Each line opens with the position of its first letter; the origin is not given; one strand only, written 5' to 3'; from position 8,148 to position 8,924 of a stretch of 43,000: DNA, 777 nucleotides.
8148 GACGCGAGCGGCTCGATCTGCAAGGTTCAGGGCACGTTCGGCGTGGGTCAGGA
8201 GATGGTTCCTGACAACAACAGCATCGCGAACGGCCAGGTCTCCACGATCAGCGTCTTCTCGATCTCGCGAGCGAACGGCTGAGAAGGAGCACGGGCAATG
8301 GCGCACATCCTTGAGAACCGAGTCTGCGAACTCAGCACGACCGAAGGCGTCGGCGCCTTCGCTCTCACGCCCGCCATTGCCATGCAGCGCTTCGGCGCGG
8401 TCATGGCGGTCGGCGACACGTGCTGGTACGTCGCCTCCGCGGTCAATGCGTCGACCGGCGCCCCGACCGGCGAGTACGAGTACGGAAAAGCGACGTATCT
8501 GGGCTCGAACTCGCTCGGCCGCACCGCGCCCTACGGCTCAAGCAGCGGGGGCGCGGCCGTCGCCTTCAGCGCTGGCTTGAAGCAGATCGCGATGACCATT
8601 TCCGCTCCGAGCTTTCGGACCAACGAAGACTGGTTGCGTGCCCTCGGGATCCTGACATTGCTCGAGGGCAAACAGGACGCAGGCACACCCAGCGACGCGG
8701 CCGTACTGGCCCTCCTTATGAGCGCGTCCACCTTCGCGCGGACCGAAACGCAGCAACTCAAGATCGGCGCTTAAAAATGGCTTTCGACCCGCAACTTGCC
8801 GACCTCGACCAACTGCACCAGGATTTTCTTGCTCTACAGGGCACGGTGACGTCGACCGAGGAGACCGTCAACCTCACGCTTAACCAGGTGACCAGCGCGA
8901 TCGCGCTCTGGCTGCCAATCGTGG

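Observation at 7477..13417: About 6 kb six-gene insert between the major capsid gene and the head-tail connector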

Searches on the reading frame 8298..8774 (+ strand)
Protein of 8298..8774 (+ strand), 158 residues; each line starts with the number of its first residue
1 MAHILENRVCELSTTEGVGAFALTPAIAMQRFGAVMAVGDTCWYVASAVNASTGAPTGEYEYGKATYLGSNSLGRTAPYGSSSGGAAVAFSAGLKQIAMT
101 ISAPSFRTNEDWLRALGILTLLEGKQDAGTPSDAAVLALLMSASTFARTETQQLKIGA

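Call 5: search_protein_families(library=pfam, proteins=[window:8298-8774:+], max_evalue=0.01)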
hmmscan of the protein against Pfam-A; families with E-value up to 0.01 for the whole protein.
window:8298-8774:+ (158 aa): 0 families

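Call 6: search_protein_families(library=phrogs, proteins=[window:8298-8774:+], max_evalue=0.01)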
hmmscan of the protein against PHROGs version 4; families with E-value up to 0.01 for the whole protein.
window:8298-8774:+ (158 aa): 0 families

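Call 14: search_dna_similar(query=window:8298-8774:+, collection=phages, mode=protein, max_rows=30, max_evalue=0.01)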
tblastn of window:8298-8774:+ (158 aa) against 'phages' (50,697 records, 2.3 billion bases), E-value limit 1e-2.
No match.

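Call 30: find_related_loci(query=window:8298-8774:+, collection=viral_contigs, flank=10000)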
Query window:8298-8774:+ (158 aa) in viral_contigs; peptide patterns used: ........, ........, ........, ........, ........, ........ (x = any residue, [..] = any of these).
17 stretches matched a pattern; 1 encode a relative of the query (tblastn E <= 1e-3); 1 distinct loci.
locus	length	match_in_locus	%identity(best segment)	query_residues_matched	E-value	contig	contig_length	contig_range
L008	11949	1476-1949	46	1-158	2e-33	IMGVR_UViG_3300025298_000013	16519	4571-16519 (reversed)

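Call 35: search_protein_families(library=pfam, proteins=[L008:70-984:+, L008:1030-1476:+, L008:1476-2237:+, L008:2247-2819:+], max_evalue=0.01)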
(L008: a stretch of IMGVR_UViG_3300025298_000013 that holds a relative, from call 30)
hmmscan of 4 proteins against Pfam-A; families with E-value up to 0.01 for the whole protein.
L008:70-984:+ (304 aa): 0 families

L008:1030-1476:+ (148 aa): 1 family
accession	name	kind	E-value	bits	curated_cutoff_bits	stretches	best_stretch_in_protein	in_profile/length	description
PF23140.1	Gp80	-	1.2e-13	52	27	1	4-126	3-112/128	Podophage GP4 fiber I protein gp80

L008:1476-2237:+ (253 aa): 0 families

L008:2247-2819:+ (190 aa): 0 families

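Call 36: search_protein_families(library=phrogs, proteins=[L008:70-984:+, L008:1030-1476:+, L008:1476-2237:+, L008:2247-2819:+], max_evalue=0.01)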
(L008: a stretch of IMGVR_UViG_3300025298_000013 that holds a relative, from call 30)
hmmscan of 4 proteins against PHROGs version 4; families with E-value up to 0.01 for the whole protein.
L008:70-984:+ (304 aa): 2 families
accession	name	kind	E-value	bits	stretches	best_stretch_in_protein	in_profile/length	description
phrog_20266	-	other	6.5e-87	293.2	1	3-283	134-447/450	metallo-phosphoesterase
phrog_221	-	other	1.7e-14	54.9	1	27-279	106-361/367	metallo-phosphoesterase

L008:1030-1476:+ (148 aa): 1 family
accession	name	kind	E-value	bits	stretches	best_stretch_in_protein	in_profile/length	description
phrog_240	-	head and packaging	7.3e-15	56.4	1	1-128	61-173/200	head protein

L008:1476-2237:+ (253 aa): 16 families
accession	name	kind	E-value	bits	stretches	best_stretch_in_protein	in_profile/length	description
phrog_36881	-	unknown function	2.4e-08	35.2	1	188-248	131-192/198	-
phrog_1325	-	unknown function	8.1e-08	33.1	1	149-237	32-123/334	-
phrog_2803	-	unknown function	8.5e-07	29.5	1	122-199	6-84/311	-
phrog_34255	-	unknown function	4.4e-06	25.7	1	196-249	987-1040/1044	-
phrog_6005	-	head and packaging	4.5e-06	25.5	1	156-199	1217-1260/1512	virion structural protein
phrog_5207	-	unknown function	1e-05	25.2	1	105-170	462-531/689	-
phrog_24919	-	tail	0.00012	22.1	1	80-151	86-153/402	tail fiber protein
phrog_38707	-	unknown function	0.00017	21.4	1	111-151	403-443/675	-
phrog_24138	-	unknown function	0.00021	21.6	1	152-207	34-90/347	-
phrog_25721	-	unknown function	0.00025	21.2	1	142-201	25-84/340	-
phrog_29838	-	unknown function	0.00035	20.8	1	154-219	36-101/343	-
phrog_5621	-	unknown function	0.00048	20.4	1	153-225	35-110/396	-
phrog_7449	-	unknown function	0.00082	18.2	1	116-149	444-477/1714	-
phrog_2295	-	unknown function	0.00093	18.8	1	51-230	416-589/1183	-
phrog_35419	-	tail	0.0034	17.7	1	93-175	155-238/414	tail fiber protein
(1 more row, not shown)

L008:2247-2819:+ (190 aa): 1 family
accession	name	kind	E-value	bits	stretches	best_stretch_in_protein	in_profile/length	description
phrog_8763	-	tail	3.3e-09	36.5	1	16-112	547-628/1024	tail protein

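Call 38: search_protein_families(library=pfam, proteins=[window:8298-8774:+], max_evalue=10)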
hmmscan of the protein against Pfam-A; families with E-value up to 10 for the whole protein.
window:8298-8774:+ (158 aa): 0 families

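Call 46: search_solved_structures(query=window:8298-8774:+, max_evalue=10)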
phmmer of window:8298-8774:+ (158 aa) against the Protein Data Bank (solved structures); distinct sequences matched with E-value up to 10: 0.

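Call 48: find_homologous_proteins(query=window:8298-8774:+, max_evalue=0.01)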
Query window:8298-8774:+ (158 aa): 2 proteins with E <= 0.01 among 216 candidates.
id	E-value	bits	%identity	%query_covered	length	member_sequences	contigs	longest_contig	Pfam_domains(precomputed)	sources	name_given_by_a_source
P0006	7.4e-95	332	100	100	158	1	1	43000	-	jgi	jgi:hypothetical protein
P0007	8.5e-26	109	46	100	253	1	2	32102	-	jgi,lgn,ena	-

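Call 50: find_encoding_contigs(protein=P0007, flank=10000, max_places=4)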
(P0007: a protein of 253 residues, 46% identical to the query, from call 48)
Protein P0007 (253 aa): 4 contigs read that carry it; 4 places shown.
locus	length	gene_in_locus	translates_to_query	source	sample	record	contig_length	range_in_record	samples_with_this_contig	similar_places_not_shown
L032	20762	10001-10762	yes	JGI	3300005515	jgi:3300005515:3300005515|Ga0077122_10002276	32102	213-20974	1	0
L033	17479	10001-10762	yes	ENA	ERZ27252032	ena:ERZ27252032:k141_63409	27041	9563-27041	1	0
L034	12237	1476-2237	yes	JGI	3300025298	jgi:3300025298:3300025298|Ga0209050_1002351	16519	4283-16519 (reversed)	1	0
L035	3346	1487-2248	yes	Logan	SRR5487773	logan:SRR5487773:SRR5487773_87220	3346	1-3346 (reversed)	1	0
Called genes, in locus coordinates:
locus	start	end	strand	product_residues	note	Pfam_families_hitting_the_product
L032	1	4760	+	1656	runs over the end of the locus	?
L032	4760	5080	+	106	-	-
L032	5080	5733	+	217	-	-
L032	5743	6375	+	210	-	PF14301:DUF4376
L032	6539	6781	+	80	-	PF10746:Phage_holin_2_2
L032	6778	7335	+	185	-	PF00959:Phage_lysozyme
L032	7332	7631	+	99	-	-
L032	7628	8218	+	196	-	-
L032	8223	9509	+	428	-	-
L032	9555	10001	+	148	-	PF23140:Gp80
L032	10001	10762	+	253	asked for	-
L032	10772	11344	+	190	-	-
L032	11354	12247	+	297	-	-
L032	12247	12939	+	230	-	-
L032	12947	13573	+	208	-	PF14301:DUF4376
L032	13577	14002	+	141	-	-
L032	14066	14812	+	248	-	PF02562:PhoH, PF13604:AAA_30 (faint)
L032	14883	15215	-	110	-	-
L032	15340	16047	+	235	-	-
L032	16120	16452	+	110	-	PF17209:Hfq (weak)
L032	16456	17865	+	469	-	PF03796:DnaB_C, PF06745:ATPase (weak), PF13481:AAA_25 (weak)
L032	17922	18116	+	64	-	-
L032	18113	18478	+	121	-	PF10765:Phage_P22_NinX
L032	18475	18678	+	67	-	-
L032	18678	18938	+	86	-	-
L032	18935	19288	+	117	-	-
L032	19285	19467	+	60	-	-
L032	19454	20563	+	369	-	PF08275:DNAG_N (weak)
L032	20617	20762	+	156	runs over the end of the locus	-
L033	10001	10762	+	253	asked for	-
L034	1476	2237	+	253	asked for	-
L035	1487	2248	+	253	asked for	-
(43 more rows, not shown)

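Call 56: search_protein_representatives(protein=window:8298-8774:+)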
Query: 158 residues. Proteins with E-value up to 0.001 (for the whole library): 2452; up to 1e-10: 491; up to 1e-30: 1. The best 150 are listed.
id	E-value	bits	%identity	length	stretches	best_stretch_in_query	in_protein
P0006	2.4e-95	332.4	100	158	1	1-158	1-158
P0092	5.9e-30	120.4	57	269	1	29-133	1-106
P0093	1.0e-28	116.4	48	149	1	1-152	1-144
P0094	7.9e-28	113.5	52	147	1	4-154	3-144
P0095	2.0e-24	102.5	46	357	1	1-150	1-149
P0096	1.5e-23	99.6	50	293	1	1-119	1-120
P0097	2.1e-23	99.2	48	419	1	1-118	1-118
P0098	8.3e-23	97.2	46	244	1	1-132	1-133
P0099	9.5e-23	97.0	41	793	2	1-135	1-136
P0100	1.7e-22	96.2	44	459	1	1-151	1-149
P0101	2.1e-22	95.9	49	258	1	4-125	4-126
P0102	2.2e-22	95.8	48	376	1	1-121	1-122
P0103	3.4e-22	95.2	49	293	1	1-118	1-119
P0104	4.8e-22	94.8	51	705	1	1-119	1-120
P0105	6.1e-22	94.4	45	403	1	1-129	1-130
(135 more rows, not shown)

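Call 59: search_solved_structures(query=A1, max_evalue=1, show_alignments=2)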
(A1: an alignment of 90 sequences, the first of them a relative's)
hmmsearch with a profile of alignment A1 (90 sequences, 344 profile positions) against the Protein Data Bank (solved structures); distinct sequences matched with E-value up to 1: 0.

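Call 60: search_protein_families(library=phrogs, alignment_id=A1, max_evalue=0.001)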
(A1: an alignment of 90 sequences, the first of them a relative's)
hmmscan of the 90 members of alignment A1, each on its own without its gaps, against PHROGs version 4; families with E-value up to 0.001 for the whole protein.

A. member 1, P0006 (158 aa): 0 families

B. families by the number of members that match (of 90 scanned): 181 families (the first 25 are shown)
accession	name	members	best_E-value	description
phrog_327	-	9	3.1e-41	tail protein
phrog_4492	-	8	7.4e-53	tail fiber protein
phrog_25747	-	8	2.3e-50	tail fiber protein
phrog_3100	-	8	2.6e-28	tail fiber protein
phrog_4849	-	8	1e-25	tail protein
phrog_2631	-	8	6e-18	tail fiber protein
phrog_523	-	7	6.8e-51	tail collar fiber protein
phrog_1858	-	7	7.6e-44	tail fiber protein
phrog_38759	-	7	6.4e-36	-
phrog_14307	-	7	7.7e-24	-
phrog_1800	-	7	5.6e-22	tail collar fiber protein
phrog_8763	-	7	5e-17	tail protein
phrog_20472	-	7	1.9e-16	-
phrog_19618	-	6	7.7e-27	tail collar protein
phrog_9116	-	6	1.4e-19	tail protein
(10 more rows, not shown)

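Call 83: predict_structure(alignment_id=A1)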
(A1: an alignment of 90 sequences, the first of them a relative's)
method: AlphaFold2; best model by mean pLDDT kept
length: 158 residues; sequences in the alignment: 90
mean_pLDDT: 88.3   pTM: 0.76
mean pLDDT of the five models: 88.3, 88.2, 86.1, 86.0, 85.8
residues with pLDDT >= 90: 91; 70-90: 51; 50-70: 15; < 50: 1
segments of 3 or more residues with pLDDT < 50: none
pLDDT, mean of each block of 10 residues (from residue 1): 73 97 94 96 97 96 97 96 97 96 88 86 66 69 81 82
secondary structure, 60 per line:
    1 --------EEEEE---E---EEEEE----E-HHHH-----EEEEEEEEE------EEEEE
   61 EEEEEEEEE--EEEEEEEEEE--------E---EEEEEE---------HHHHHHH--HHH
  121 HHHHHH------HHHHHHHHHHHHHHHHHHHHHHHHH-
elements in order: E9-13 E21-25 H32-35 E41-49 E56-69 E72-81 E94-99 H109-115 H118-126 H133-157

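Call 86: fold_search(model_id=the predicted structure, library=pdb)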
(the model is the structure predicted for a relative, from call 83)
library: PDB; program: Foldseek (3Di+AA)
matches with E <= 10: 325; with E <= 0.001: 0
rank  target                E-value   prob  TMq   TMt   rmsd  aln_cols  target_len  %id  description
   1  2miz_MODEL_1_A        2.3e-01  0.10  0.19  0.19  13.0       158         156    7  Structure of the m04/gp34 mouse Cytomegalovirus Immunoevasin core domain (released 2014-07-16)
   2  2gre_H                3.3e-01  0.25  0.30  0.18  13.0       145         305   14  Crystal structure of Deblocking aminopeptidase from Bacillus cereus (released 2006-05-23)
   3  2gre_P                4.7e-01  0.21  0.30  0.18  13.4       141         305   13  Crystal structure of Deblocking aminopeptidase from Bacillus cereus (released 2006-05-23)
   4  4xc5_A                4.7e-01  0.13  0.22  0.22   9.0       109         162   10  CRYSTAL STRUCTURE OF THE T1L REOVIRUS ATTACHMENT PROTEIN SIGMA1 (released 2015-04-01)
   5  8iqe_A                6.7e-01  0.15  0.19  0.07   9.7        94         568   14  Crystal structure of tetrameric K2-2 TSP (released 2024-02-21)
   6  4opo_B                7.5e-01  0.21  0.29  0.17   6.1       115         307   11  Crystal structure of P domain from norovirus strain Saga4 in complex with HBGA type Leb (tetraglycan) (released 2014-12-17)
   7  8y5v_A                7.5e-01  0.20  0.30  0.18   7.7       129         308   12  GII.4 Sydney PD and 2'-FL (released 2024-06-19)
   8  5iyn_A                8.0e-01  0.38  0.34  0.20   5.1       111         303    9  Protruding domain of GII.4 human norovirus CHDC2094 (released 2017-04-05)
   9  7mry_B                8.0e-01  0.21  0.29  0.12   6.2       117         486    7  Norovirus T=3 GII.4 HOV VLP (released 2022-03-02)
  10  6xw6_A                8.0e-01  0.15  0.26  0.15   7.3       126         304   10  Crystal structure of murine norovirus P domain in complex with Nanobody NB-5853 (released 2020-04-22)
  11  3no8_A                8.5e-01  0.12  0.24  0.24   6.9       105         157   10  Crystal structure of the PHR domain from human BTBD2 Protein (released 2010-08-25)
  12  8vru_A                9.0e-01  0.21  0.30  0.18   5.9       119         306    8  GII.4c apo norovirus protruding domain (released 2024-06-19)
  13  5iyn_B                9.0e-01  0.16  0.29  0.17   6.8       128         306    7  Protruding domain of GII.4 human norovirus CHDC2094 (released 2017-04-05)
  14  5iyq_B                9.0e-01  0.15  0.28  0.17   7.0       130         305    8  Protruding domain of GII.4 human norovirus CHDC2094 in complex with HBGA type B (triglycan) (released 2017-04-05)
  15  4z4s_B                9.6e-01  0.20  0.32  0.19   6.0       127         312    6  Crystal structure of GII.10 P domain in complex with 150mM fucose (released 2015-05-27)
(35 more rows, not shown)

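Call 91: fold_search(model_id=the predicted structure, library=viral)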
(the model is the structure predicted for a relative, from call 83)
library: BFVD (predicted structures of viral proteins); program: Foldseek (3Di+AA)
matches with E <= 10: 481; with E <= 0.001: 31
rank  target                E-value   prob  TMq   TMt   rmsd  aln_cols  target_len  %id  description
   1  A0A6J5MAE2            7.9e-11  1.00  0.56  0.14   4.8       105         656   45  Uncharacterized protein [uncultured Caudovirales phage]
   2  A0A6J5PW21            5.7e-10  1.00  0.55  0.65   2.8       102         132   37  Uncharacterized protein [uncultured Caudovirales phage]
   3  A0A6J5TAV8            9.1e-10  1.00  0.54  0.11   5.2       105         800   36  Intramolecular chaperone auto-processing domain containing protein [uncultured Caudovirales phage]
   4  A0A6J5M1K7            1.1e-09  1.00  0.57  0.33   8.8       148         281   36  Uncharacterized protein [uncultured Caudovirales phage]
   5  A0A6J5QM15            2.7e-09  1.00  0.55  0.39   5.1       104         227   38  Uncharacterized protein [uncultured Caudovirales phage]
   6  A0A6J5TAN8            3.0e-09  1.00  0.55  0.17   5.1       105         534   35  Uncharacterized protein [uncultured Caudovirales phage]
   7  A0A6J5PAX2            5.8e-09  1.00  0.55  0.20   5.8       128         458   31  Uncharacterized protein [uncultured Caudovirales phage]
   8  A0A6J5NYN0            6.6e-09  1.00  0.53  0.17   3.2       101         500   37  Uncharacterized protein [uncultured Caudovirales phage]
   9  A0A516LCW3            1.3e-08  1.00  0.55  0.07   4.8       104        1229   38  (no name in the UniProt tables at hand)
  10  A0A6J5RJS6            1.3e-08  1.00  0.53  0.30   5.3       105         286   32  Uncharacterized protein [uncultured Caudovirales phage]
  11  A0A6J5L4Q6            1.4e-08  1.00  0.55  0.76   4.9       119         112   32  Uncharacterized protein [uncultured Caudovirales phage]
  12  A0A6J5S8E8            2.3e-08  1.00  0.53  0.16   3.6       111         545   31  Uncharacterized protein [uncultured Caudovirales phage]
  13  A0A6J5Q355            4.5e-08  1.00  0.53  0.09   5.2       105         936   30  Uncharacterized protein [uncultured Caudovirales phage]
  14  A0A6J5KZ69            4.5e-08  1.00  0.53  0.20   6.2       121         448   30  Uncharacterized protein [uncultured Caudovirales phage]
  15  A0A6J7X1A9            1.4e-07  1.00  0.52  0.10   2.9       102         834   35  Uncharacterized protein [uncultured Caudovirales phage]
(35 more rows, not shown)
